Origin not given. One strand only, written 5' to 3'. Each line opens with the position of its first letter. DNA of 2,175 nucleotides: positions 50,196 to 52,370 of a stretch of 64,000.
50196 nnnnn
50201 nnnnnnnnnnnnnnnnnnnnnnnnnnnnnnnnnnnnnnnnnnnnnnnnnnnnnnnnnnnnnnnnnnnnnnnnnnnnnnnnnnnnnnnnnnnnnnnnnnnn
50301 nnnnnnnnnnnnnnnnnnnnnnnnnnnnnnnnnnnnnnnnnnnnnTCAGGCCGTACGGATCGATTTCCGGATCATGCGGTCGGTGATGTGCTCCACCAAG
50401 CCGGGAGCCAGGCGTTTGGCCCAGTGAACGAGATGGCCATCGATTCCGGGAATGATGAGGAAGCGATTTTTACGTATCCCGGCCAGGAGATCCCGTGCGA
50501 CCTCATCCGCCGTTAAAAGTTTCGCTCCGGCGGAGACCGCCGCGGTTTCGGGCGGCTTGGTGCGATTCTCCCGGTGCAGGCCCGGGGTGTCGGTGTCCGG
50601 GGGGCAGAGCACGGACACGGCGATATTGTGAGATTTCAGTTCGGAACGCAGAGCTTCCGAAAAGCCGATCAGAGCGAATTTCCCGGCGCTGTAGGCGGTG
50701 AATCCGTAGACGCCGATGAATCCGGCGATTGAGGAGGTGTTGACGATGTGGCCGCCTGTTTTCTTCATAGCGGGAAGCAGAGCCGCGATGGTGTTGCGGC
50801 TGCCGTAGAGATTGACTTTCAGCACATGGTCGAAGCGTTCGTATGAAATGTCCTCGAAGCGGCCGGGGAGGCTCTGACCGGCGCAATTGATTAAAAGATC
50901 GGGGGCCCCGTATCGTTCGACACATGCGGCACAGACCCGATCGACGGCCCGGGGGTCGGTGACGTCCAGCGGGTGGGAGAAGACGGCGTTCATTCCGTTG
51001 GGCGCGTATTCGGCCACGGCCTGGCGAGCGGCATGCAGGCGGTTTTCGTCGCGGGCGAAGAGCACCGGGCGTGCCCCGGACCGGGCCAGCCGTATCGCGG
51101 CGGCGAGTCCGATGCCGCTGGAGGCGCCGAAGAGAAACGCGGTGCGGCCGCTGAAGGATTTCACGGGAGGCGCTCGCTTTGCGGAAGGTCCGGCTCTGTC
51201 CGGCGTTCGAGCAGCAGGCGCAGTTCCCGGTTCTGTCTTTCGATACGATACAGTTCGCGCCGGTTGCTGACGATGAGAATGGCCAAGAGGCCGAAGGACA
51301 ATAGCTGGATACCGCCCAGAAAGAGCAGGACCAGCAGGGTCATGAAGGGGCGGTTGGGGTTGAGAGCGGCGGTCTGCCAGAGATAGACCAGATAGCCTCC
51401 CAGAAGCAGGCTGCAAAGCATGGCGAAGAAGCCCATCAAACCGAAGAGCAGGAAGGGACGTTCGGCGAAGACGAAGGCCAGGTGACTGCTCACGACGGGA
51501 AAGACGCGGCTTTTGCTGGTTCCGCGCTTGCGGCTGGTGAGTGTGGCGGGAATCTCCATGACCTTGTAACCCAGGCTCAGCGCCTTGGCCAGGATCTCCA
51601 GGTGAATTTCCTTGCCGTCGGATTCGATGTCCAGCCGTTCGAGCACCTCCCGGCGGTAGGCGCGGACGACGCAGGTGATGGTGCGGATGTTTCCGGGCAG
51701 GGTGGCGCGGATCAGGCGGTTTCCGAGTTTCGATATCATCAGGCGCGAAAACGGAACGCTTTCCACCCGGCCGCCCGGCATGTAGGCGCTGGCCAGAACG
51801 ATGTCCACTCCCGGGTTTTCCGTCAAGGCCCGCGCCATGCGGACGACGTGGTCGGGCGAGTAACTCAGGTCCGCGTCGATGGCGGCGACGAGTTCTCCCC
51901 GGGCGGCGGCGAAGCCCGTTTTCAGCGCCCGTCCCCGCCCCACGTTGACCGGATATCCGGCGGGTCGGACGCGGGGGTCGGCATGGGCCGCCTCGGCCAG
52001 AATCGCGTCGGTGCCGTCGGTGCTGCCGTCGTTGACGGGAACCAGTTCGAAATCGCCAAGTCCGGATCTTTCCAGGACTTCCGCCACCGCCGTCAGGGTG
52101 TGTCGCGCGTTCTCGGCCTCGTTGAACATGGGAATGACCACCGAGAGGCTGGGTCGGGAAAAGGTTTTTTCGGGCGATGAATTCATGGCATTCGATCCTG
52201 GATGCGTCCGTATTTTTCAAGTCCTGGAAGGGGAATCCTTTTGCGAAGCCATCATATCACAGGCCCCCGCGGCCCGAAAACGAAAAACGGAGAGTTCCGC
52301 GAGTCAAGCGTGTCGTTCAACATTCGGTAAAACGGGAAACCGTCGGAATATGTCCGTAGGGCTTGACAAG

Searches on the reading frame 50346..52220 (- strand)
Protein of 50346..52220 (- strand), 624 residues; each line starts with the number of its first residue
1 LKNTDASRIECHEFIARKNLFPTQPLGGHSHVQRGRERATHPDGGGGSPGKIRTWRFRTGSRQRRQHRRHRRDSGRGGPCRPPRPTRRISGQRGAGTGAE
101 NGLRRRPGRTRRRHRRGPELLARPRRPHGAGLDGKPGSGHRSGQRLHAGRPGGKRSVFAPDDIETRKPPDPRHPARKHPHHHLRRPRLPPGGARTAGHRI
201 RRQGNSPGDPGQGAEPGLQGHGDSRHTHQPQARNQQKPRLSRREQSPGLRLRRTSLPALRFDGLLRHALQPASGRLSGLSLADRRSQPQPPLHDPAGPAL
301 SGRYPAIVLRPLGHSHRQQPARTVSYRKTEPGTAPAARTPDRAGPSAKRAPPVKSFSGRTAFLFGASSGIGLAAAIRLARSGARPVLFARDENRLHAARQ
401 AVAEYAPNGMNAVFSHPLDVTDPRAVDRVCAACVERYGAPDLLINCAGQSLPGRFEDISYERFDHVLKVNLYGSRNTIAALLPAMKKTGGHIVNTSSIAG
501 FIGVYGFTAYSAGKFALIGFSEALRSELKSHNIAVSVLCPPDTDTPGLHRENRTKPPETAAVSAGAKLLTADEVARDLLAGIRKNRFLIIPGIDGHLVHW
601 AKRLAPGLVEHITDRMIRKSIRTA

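Call 10: search_protein_families(library=pfam, proteins=[window:50346-52220:-])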
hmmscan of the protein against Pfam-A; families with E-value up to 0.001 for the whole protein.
window:50346-52220:- (624 aa): 3 families
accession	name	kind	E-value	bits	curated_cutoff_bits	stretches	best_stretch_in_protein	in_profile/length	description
PF00106.31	adh_short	-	1.1e-46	159.2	26.6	1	360-553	2-192/195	short chain dehydrogenase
PF13561.12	adh_short_C2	-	5.9e-33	114.8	27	1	365-552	1-185/236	Enoyl-(Acyl carrier protein) reductase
PF08659.16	KR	-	3.6e-14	53.5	22.6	1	362-527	4-166/180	KR domain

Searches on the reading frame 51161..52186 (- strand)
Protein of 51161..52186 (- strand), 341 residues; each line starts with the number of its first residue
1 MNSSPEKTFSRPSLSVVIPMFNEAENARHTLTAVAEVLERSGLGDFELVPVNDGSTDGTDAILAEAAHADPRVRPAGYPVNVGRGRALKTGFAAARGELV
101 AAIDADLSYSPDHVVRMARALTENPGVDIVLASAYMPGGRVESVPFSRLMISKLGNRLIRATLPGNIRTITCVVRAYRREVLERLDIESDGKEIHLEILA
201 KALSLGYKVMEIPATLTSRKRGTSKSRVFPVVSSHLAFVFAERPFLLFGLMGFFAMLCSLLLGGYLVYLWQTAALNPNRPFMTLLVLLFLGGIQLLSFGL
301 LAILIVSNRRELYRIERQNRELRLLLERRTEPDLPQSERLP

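Call 16: search_protein_families(library=pfam, proteins=[window:51161-52186:-], max_evalue=0.00001)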
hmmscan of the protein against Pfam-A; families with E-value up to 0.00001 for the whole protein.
window:51161-52186:- (341 aa): 2 families
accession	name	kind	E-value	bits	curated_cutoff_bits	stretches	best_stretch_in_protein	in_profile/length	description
PF00535.33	Glycos_transf_2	-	7.6e-30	104.5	23.3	1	15-185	1-167/168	Glycosyl transferase family 2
PF13641.12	Glyco_tranf_2_3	-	7.4e-07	29.9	27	1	12-191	1-179/230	Glycosyltransferase like family 2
